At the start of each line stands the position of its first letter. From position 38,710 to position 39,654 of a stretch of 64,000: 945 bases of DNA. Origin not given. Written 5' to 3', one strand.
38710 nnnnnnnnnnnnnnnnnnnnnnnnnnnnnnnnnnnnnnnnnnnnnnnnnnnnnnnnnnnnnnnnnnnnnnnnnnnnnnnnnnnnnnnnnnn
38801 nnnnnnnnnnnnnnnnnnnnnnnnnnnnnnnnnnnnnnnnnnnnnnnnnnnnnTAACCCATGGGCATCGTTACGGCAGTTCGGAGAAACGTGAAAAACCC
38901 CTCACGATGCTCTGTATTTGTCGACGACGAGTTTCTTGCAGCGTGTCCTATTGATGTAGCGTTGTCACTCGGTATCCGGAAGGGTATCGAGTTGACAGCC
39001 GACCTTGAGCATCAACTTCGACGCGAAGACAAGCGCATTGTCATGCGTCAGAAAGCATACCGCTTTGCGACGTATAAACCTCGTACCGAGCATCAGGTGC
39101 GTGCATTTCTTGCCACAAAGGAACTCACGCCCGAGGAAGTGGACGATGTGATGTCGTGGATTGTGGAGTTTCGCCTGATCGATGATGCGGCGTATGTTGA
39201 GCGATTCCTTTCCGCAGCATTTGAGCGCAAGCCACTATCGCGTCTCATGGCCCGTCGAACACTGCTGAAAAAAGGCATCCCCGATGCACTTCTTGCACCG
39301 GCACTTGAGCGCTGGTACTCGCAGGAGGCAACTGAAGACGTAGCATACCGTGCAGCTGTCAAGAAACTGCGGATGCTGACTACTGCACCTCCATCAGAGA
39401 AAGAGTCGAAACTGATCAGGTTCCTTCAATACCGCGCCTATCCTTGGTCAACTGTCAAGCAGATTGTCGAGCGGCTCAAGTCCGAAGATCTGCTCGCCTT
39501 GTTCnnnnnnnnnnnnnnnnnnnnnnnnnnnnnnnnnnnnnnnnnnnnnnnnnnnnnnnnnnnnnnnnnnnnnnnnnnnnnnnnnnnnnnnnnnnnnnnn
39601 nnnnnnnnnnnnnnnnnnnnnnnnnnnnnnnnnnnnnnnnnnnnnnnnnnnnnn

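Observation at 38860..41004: RecX fused in frame to a PorE-like periplasmic beta-propeller/OmpA protein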

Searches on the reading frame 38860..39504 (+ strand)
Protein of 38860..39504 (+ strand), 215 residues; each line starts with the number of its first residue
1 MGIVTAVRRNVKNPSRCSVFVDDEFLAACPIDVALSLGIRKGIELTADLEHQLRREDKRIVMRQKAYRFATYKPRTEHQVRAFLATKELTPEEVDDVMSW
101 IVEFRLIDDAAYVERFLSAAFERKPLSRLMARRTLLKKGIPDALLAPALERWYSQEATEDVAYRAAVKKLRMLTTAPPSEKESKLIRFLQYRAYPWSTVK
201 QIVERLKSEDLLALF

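Call 23: search_protein_representatives(protein=window:38860-39504:+)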
Query: 215 residues. Proteins with E-value up to 0.001 (for the whole library): 5114; up to 1e-10: 761; up to 1e-30: 24. The best 150 are listed.
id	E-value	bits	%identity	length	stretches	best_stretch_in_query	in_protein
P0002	5.7e-120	414.8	92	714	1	1-213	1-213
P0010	1.6e-102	357.8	77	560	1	1-212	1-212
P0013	5.0e-78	277.9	60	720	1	1-210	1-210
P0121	5.5e-69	248.4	56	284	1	1-212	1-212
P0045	1.4e-66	240.6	56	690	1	4-208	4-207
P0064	1.2e-65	237.5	55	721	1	1-211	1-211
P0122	4.5e-62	225.8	55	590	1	19-211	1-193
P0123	2.5e-57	210.4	48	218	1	2-205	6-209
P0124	1.4e-52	194.8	46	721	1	1-207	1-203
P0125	2.1e-51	191.0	46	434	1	1-213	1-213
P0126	1.1e-50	188.7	44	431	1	1-208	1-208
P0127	1.2e-48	182.0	43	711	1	3-206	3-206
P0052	1.3e-48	181.9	45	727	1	1-205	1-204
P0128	3.8e-45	170.6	40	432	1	1-209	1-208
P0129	5.9e-45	170.0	42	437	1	3-206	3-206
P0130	6.2e-41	156.9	40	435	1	3-212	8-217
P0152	3.7e-23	98.8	29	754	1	9-205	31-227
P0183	9.5e-20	87.7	27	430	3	2-210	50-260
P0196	4.1e-19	85.7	27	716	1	14-207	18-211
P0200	8.8e-19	84.6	30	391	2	2-210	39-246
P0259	1.0e-16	77.9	27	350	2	4-206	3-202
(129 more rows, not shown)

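Call 24: search_protein_families(library=pfam, proteins=[P0125, P0128, P0130, P0152, P0196, P0183, P0200, P0259, P0124, P0121], max_evalue=0.01)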
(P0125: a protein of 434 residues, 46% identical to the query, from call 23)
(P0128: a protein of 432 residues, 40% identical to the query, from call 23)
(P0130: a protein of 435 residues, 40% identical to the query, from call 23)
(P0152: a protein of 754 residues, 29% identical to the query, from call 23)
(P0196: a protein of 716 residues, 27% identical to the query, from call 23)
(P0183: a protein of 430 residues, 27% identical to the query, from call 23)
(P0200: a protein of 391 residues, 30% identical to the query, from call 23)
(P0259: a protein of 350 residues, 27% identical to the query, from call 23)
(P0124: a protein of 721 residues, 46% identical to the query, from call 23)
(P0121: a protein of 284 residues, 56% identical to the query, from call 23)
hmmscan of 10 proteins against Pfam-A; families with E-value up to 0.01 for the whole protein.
P0125 (434 aa): 4 families
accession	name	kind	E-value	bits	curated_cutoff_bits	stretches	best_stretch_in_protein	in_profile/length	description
PF21982.2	RecX_HTH1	-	6.9e-14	52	26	2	63-101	2-40/40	RecX, first three-helix domain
PF02631.22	RecX_HTH2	-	2.8e-10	40.7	26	1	108-148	1-41/42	RecX, second three-helix domain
PF21981.2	RecX_HTH3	-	4.9e-08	33.5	26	1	162-203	7-48/48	RecX, third three-helix domain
PF00691.25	OmpA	-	0.0076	17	27.2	0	347-404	15-77/98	OmpA family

P0128 (432 aa): 3 families
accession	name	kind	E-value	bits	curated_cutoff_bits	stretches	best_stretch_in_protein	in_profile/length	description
PF21981.2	RecX_HTH3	-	3.2e-10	40.5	26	1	160-202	6-48/48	RecX, third three-helix domain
PF21982.2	RecX_HTH1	-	5.7e-09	36.3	26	0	64-98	3-37/40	RecX, first three-helix domain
PF02631.22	RecX_HTH2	-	9.3e-07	29.4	26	1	108-145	1-38/42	RecX, second three-helix domain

P0130 (435 aa): 2 families
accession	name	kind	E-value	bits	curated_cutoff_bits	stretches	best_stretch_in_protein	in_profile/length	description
PF21981.2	RecX_HTH3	-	2.3e-08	34.5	26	1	160-208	1-48/48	RecX, third three-helix domain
PF21982.2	RecX_HTH1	-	5.9e-08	33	26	1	70-106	4-40/40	RecX, first three-helix domain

P0152 (754 aa): 6 families
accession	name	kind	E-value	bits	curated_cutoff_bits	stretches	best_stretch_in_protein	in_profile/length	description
PF00691.25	OmpA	-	2e-12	47.7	27.2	1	657-733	1-81/98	OmpA family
PF21982.2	RecX_HTH1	-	8.4e-09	35.7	26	1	85-123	2-40/40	RecX, first three-helix domain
PF21981.2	RecX_HTH3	-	6.1e-07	29.9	26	1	181-223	4-46/48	RecX, third three-helix domain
PF02631.22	RecX_HTH2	-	2.2e-05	25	26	1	130-168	1-39/42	RecX, second three-helix domain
PF07676.18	PD40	-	0.0003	21.1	20.9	1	439-474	5-38/38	WD40-like Beta Propeller Repeat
PF25824.1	DUF7951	-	0.0075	16.5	27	0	98-164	78-143/212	Repeat of unknown function (DUF7951)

P0196 (716 aa): 5 families
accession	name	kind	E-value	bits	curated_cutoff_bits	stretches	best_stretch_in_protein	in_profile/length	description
PF00691.25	OmpA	-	1.6e-16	60.9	27.2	1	617-709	1-95/98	OmpA family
PF02631.22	RecX_HTH2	-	2.3e-09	37.7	26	1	112-152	1-41/42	RecX, second three-helix domain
PF07676.18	PD40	-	1.6e-08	34.7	20.9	1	410-447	2-37/38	WD40-like Beta Propeller Repeat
PF21981.2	RecX_HTH3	-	3.5e-08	33.9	26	1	163-207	4-48/48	RecX, third three-helix domain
PF21982.2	RecX_HTH1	-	4.3e-08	33.4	26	1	67-99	2-34/40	RecX, first three-helix domain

P0183 (430 aa): 3 families
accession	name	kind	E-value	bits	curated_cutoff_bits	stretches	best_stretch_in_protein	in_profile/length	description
PF21981.2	RecX_HTH3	-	2.4e-28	98.5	26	3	295-338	5-47/48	RecX, third three-helix domain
PF02631.22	RecX_HTH2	-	4.1e-16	59.4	26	1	156-197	1-42/42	RecX, second three-helix domain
PF21982.2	RecX_HTH1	-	4.2e-16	59.1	26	1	115-148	6-39/40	RecX, first three-helix domain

P0200 (391 aa): 5 families
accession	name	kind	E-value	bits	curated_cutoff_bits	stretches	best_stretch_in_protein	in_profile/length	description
PF21981.2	RecX_HTH3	-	5.1e-21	75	26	3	196-238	5-47/48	RecX, third three-helix domain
PF21982.2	RecX_HTH1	-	7e-20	71.2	26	1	99-137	1-39/40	RecX, first three-helix domain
PF02631.22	RecX_HTH2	-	2e-13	50.8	26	1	145-186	1-42/42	RecX, second three-helix domain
PF21680.2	GIDA_C_1st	-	8.1e-05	23.7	24.7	0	277-323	35-78/96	tRNA modifying enzyme MnmG/GidA C-terminal helical domain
PF09549.16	RE_Bpu10I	-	0.0045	17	25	0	182-243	137-199/218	Bpu10I restriction endonuclease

P0259 (350 aa): 7 families
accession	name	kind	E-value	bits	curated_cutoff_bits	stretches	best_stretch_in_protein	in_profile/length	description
PF21981.2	RecX_HTH3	-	3.6e-28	97.9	26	3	289-336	2-48/48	RecX, third three-helix domain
PF21982.2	RecX_HTH1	-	3.9e-18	65.6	26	1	61-100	1-40/40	RecX, first three-helix domain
PF02631.22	RecX_HTH2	-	2.5e-12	47.2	26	1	108-149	1-42/42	RecX, second three-helix domain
PF16277.11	DUF4926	-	0.00073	19.3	29.1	1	191-227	17-51/57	Domain of unknown function (DUF4926)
PF21933.2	MCM5_C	-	0.0033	17.8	27.2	0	127-165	17-55/59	MCM5, C-terminal domain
PF07106.19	TBPIP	-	0.0041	17.5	22.8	0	122-158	13-48/62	TBPIP/Hop2 winged helix domain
PF04361.18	DUF494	-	0.0049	17.1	22.6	0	122-165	15-58/153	Protein of unknown function (DUF494)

P0124 (721 aa): 6 families
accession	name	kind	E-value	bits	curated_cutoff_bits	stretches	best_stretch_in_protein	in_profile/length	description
PF00691.25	OmpA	-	3e-12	47.2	27.2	1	600-678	1-82/98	OmpA family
PF21982.2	RecX_HTH1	-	3.3e-12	46.6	26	1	63-101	2-40/40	RecX, first three-helix domain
PF21981.2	RecX_HTH3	-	2.3e-10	40.9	26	1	155-199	1-48/48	RecX, third three-helix domain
PF07676.18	PD40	-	4.6e-09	36.4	20.9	1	400-436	5-38/38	WD40-like Beta Propeller Repeat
PF13715.12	CarbopepD_reg_2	-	0.0014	19.1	32.2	1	506-575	1-65/88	CarboxypepD_reg-like domain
PF02631.22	RecX_HTH2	-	0.0072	17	26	0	108-149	1-42/42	RecX, second three-helix domain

P0121 (284 aa): 3 families
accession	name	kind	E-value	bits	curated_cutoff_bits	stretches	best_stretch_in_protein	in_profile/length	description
PF21982.2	RecX_HTH1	-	5e-11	42.8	26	1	63-101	2-40/40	RecX, first three-helix domain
PF21981.2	RecX_HTH3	-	2.6e-09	37.5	26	1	159-200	4-45/48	RecX, third three-helix domain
PF02631.22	RecX_HTH2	-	2.8e-07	31.1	26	1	108-149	1-42/42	RecX, second three-helix domain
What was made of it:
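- On RecX: Homologs score above the cutoff (call 24).
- Closest known: RecX. Different: Apart from this fused family and a few proteins with extra RecX repeats or unscanned N-terminal extensions, the RecX representatives in the top 150 of the whole-library search are 64-246 aa, mostly 205-235, and stand alone (calls 23, 24).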

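Call 46: find_homologous_proteins(query=P0196, max_evalue=1e-20)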
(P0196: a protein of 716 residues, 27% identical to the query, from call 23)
Query P0196 (716 aa): 1939 proteins with E <= 1e-20 among 8000 candidates; the best 120 are listed.
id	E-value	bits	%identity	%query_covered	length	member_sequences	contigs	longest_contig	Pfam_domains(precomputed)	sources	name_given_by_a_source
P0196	0.0e+0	1600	100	100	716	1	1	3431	PF00691.26,PF02631.23,PF21981.3,PF21982.3,PF07676.19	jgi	jgi:OmpA-OmpF porin, OOP family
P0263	1.2e-124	436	43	69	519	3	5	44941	PF00691.26,PF07676.19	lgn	-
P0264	1.3e-116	409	43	67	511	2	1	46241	PF00691.26,PF07676.19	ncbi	-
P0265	9.9e-116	406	45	66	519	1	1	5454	PF00691.26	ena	-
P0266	1.6e-114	402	44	68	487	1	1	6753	PF00691.26,PF07676.19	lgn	-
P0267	6.1e-112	394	40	70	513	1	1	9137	PF00691.26,PF07676.19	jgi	jgi:OmpA-OmpF porin, OOP family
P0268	2.9e-109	385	41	71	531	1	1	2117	PF00691.26,PF07676.19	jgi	jgi:OmpA-OmpF porin, OOP family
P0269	3.8e-109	385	44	69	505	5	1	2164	PF00691.26,PF07676.19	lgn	-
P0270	1.5e-108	383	41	66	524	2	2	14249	PF00691.26,PF07676.19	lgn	-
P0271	2.3e-108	382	44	66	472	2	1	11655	PF00691.26,PF07676.19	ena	-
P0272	2.5e-108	382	41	71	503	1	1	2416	PF00691.26,PF07676.19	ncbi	-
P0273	3.9e-108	381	41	70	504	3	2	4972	PF00691.26,PF07676.19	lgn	-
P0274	5.2e-107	377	40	71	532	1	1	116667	PF00691.26,PF07676.19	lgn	-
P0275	3.7e-106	375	40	70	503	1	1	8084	PF00691.26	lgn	-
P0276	2.8e-105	372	39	70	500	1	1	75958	PF00691.26,PF07676.19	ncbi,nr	ncbi:MAG: OmpA family protein [Ignavibacteriae bacterium]|nr:OmpA family protein [Ignavibacteriota b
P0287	4.5e-98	348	40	70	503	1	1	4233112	PF00691.26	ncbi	-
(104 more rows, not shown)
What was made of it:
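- P0196 is fused while its nearest relatives are all unfused (call 46).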

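Call 47: find_encoding_contigs(protein=P0287, flank=4000, max_places=1)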
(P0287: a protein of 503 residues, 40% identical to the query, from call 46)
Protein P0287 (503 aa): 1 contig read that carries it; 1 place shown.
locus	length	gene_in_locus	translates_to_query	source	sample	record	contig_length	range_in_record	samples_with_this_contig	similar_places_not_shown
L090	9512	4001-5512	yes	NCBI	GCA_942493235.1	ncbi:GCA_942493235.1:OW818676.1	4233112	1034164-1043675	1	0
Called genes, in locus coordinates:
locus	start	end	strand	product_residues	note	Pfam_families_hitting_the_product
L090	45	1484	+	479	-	PF00224:PK, PF02887:PK_C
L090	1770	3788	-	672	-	-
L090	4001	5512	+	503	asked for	PF00691:OmpA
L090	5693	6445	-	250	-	PF00072:Response_reg, PF04397:LytTR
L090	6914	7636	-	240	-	PF08713:DNA_alkylation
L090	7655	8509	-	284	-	PF02737:3HCDH_N, PF00725:3HCDH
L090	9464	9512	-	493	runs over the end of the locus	PF02012:BNR (faint), PF14870:PSII_BNR (faint), PF15902:Sortilin-Vps10 (faint), PF18962:Por_Secre_tail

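Call 48: find_encoding_contigs(protein=P0276, flank=4000, max_places=1)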
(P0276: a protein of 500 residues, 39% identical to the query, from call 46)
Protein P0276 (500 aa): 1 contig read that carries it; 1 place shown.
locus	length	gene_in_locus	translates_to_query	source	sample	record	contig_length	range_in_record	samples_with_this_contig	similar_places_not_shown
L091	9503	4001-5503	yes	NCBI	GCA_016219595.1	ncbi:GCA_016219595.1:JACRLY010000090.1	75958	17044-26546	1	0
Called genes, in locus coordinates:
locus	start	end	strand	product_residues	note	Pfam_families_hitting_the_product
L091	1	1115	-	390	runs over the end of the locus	PF00155:Aminotran_1_2 (faint), PF00266:Aminotran_5, PF01053:Cys_Met_Meta_PP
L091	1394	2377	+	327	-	PF00535:Glycos_transf_2, PF13641:Glyco_tranf_2_3, PF02709:Glyco_transf_7C (weak)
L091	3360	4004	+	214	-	PF21982:RecX_HTH1, PF02631:RecX_HTH2 (weak), PF21981:RecX_HTH3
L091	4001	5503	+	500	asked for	PF07676:PD40 (faint), PF00691:OmpA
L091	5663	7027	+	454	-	-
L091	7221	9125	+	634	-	PF01520:Amidase_3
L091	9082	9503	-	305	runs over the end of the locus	PF03734:YkuD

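Call 49: find_encoding_contigs(protein=P0196, flank=4000, max_places=1)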
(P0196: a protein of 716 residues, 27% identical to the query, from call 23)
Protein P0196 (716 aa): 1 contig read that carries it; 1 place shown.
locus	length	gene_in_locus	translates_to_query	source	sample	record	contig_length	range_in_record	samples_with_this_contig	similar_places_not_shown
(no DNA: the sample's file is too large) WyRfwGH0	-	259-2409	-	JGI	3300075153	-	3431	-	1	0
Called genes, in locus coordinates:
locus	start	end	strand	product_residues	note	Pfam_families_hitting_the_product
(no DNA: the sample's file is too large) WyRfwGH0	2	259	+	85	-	?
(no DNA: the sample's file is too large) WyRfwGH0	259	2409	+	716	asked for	PF21982:RecX_HTH1 (weak), PF02631:RecX_HTH2 (weak), PF21981:RecX_HTH3 (weak), PF07676:PD40 (faint), PF00691:OmpA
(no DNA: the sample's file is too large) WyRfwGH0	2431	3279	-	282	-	PF12784:PDDEXK_2, PF27070:HTH_Rpn_C (weak)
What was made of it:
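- Tried and rejected: No DNA was available for the P0196 contig (call 49).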
